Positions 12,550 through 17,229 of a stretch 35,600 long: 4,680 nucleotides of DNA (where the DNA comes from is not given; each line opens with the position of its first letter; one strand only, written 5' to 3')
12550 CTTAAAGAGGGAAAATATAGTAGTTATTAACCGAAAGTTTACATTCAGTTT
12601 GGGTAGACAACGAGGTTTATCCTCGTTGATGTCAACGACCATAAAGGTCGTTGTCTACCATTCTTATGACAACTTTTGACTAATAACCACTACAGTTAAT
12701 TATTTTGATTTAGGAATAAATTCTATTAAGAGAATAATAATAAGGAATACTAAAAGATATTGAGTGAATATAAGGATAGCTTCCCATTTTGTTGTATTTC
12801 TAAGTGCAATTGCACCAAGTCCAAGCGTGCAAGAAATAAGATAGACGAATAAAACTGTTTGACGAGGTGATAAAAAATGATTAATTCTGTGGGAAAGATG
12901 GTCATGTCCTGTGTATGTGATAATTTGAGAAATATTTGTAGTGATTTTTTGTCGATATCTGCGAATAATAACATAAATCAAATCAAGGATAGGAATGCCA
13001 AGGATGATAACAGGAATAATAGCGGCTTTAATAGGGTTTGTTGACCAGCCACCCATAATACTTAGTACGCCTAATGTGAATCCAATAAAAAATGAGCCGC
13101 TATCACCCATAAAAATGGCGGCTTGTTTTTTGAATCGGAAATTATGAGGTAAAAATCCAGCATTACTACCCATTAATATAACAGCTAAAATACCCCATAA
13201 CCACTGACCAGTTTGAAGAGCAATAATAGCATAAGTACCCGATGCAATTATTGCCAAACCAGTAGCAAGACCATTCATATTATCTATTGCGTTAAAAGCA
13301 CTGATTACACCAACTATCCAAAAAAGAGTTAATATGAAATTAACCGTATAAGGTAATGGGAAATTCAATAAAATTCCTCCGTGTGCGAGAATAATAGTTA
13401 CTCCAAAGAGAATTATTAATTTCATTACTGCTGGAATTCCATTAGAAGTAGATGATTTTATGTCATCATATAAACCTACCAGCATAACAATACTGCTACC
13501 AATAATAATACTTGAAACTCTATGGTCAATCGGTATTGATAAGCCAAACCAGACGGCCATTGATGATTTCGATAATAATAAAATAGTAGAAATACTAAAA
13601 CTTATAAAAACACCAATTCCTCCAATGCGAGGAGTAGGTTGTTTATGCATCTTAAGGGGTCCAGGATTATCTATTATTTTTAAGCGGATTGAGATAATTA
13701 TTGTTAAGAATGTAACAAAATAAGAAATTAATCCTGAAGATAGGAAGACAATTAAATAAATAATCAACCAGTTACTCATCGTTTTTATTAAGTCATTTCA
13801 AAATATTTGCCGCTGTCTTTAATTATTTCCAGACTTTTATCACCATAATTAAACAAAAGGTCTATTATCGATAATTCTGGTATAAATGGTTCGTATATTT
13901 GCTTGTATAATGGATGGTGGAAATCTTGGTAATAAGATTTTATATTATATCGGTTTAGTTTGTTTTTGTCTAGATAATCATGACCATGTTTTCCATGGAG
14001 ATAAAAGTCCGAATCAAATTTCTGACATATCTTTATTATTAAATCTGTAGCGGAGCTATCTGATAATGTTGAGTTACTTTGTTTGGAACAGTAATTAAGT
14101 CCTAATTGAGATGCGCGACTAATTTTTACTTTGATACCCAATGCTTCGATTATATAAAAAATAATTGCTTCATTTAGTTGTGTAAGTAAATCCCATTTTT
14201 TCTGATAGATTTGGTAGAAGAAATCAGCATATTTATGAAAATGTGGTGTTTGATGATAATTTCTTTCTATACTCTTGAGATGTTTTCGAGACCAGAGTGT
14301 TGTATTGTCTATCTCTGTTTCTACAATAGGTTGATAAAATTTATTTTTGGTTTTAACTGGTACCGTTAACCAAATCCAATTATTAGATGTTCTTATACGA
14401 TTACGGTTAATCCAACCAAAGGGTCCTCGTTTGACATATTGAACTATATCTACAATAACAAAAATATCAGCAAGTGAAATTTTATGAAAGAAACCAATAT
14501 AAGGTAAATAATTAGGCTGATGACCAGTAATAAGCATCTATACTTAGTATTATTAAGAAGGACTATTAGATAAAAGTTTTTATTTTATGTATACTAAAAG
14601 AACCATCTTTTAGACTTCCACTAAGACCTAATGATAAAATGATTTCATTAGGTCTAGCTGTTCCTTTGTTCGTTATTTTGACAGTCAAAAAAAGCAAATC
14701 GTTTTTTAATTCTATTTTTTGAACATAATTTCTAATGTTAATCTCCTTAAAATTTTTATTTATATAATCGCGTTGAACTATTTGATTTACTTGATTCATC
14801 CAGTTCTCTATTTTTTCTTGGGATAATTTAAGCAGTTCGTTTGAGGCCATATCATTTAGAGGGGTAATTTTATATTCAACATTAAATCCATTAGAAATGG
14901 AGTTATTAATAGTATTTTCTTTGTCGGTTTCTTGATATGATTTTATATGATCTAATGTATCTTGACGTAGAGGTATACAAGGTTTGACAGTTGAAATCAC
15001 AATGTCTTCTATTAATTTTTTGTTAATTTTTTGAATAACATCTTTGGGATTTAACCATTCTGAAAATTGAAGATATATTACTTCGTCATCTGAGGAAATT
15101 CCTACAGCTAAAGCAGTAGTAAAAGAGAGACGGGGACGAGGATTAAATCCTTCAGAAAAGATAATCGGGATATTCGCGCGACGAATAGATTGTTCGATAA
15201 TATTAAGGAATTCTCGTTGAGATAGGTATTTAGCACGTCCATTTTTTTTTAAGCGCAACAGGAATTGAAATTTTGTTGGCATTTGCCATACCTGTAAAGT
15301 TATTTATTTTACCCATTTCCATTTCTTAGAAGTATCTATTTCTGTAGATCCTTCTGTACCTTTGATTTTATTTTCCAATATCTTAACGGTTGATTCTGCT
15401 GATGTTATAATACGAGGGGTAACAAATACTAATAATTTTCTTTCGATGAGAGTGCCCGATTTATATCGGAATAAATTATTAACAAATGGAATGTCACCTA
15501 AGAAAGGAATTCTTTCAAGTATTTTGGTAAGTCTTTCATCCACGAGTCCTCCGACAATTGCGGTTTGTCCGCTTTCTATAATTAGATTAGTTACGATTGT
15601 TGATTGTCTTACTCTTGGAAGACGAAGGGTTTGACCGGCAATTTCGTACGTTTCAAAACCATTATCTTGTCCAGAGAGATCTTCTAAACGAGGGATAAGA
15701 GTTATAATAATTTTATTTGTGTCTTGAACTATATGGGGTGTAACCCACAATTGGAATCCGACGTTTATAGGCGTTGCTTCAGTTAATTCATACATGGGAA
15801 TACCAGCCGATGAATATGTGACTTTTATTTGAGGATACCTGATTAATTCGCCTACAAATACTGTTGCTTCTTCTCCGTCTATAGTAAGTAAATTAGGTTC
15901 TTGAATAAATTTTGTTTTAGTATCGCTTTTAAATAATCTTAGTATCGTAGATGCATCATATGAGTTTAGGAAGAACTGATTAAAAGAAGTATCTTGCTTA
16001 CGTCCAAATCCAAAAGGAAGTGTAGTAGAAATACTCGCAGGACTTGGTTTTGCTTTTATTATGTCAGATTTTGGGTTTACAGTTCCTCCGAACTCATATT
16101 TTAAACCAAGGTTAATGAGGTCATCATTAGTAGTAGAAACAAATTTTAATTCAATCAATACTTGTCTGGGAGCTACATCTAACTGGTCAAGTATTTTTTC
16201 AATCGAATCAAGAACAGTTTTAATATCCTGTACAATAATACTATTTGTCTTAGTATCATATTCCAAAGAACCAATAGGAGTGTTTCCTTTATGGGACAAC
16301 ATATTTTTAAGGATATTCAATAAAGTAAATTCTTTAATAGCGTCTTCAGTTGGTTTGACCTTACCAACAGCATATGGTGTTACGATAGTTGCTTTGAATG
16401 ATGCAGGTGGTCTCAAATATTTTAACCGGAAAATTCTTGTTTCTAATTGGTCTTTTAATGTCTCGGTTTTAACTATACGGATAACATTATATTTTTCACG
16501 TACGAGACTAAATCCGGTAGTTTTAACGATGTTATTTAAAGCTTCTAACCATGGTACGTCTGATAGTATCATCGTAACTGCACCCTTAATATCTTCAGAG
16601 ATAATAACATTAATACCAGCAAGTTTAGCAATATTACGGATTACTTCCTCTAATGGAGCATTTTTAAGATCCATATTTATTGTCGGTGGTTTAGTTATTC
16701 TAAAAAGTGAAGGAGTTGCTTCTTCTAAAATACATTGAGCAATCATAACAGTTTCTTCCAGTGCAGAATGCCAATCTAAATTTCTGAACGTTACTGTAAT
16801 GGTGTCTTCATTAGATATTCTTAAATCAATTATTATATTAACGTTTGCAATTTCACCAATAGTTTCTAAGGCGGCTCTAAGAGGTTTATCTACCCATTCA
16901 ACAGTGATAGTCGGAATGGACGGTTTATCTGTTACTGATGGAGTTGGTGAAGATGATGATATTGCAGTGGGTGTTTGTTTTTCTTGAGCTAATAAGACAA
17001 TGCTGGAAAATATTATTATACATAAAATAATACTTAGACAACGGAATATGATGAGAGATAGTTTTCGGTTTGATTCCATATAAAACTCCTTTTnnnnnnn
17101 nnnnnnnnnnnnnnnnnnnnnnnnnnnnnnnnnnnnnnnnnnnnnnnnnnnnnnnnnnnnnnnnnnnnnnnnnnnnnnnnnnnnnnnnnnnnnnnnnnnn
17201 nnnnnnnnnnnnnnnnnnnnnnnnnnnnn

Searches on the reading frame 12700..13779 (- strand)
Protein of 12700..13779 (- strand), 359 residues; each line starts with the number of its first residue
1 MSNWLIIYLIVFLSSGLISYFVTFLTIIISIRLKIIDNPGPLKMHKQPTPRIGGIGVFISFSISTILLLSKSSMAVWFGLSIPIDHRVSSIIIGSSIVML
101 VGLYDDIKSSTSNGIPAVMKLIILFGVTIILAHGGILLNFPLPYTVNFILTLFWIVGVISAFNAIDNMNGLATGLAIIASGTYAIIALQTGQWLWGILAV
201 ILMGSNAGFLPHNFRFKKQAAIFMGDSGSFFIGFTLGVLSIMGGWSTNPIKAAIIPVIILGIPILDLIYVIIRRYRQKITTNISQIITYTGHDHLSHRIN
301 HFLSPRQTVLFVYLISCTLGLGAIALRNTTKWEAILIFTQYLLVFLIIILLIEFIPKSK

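Call 65: search_protein_families(library=pfam, proteins=[window:12700-13779:-], max_evalue=0.0001)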
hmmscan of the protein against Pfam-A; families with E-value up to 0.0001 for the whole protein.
window:12700-13779:- (359 aa): 1 family
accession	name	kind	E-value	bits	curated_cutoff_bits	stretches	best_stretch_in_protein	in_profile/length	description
PF00953.26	Glycos_transf_4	-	6.2e-26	91.7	27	1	90-243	3-159/160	Glycosyl transferase family 4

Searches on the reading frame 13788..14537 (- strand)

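Call 66: search_protein_families(library=pfam, proteins=[window:13788-14537:-], max_evalue=0.01)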
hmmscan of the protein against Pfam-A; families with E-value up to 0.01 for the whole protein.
window:13788-14537:- (249 aa): 1 family
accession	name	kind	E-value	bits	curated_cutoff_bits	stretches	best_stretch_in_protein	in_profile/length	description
PF08889.16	WbqC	-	2.2e-67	227.5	21.3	1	7-237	1-217/218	WbqC-like protein family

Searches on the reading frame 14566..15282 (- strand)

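Call 66: search_protein_families(library=pfam, proteins=[window:14566-15282:-], max_evalue=0.01)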
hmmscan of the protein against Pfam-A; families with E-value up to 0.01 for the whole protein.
window:14566-15282:- (238 aa): 2 families
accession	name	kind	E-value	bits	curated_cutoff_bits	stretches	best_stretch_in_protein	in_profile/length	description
PF10105.14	DUF2344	-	3.1e-33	115.6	23.8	1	8-210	3-175/176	Uncharacterized protein conserved in bacteria (DUF2344)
PF13595.11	DUF4138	-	0.0037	17.1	31.1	1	143-207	89-153/245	Domain of unknown function (DUF4138)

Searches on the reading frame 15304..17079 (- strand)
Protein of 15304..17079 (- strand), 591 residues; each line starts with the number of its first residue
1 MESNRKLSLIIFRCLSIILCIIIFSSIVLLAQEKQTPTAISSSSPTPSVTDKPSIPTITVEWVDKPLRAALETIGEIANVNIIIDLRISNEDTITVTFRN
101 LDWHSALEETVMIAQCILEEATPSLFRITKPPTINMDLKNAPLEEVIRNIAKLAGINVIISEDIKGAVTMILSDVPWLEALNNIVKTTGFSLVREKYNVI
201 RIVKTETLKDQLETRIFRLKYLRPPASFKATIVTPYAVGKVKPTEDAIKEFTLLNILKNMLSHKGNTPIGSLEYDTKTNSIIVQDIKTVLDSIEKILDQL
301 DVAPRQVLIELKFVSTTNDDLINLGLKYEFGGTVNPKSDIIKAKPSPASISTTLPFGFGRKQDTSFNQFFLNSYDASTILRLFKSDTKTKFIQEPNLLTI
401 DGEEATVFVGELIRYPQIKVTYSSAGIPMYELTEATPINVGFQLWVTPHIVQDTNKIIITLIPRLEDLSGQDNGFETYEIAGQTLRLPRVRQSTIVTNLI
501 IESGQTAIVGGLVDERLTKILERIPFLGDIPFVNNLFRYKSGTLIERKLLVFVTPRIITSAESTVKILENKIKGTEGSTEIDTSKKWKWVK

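Call 66: search_protein_families(library=pfam, proteins=[window:15304-17079:-], max_evalue=0.01)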
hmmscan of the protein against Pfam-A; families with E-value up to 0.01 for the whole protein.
window:15304-17079:- (591 aa): 4 families
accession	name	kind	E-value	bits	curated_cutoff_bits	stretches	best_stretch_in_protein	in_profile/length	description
PF00263.26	Secretin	-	2.2e-32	112.4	27.5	1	384-558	3-168/169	Bacterial type II and III secretion system protein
PF21305.2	type_II_gspD_N0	-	9.7e-12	45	27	1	137-202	2-71/71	GspD-like, N0 domain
PF03958.22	Secretin_N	-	1.1e-08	35.6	28.2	1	214-306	1-69/69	Bacterial type II/III secretion system short domain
PF07660.19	STN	-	1.3e-06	28.5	28.4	1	156-204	1-51/52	Secretin and TonB N terminus short domain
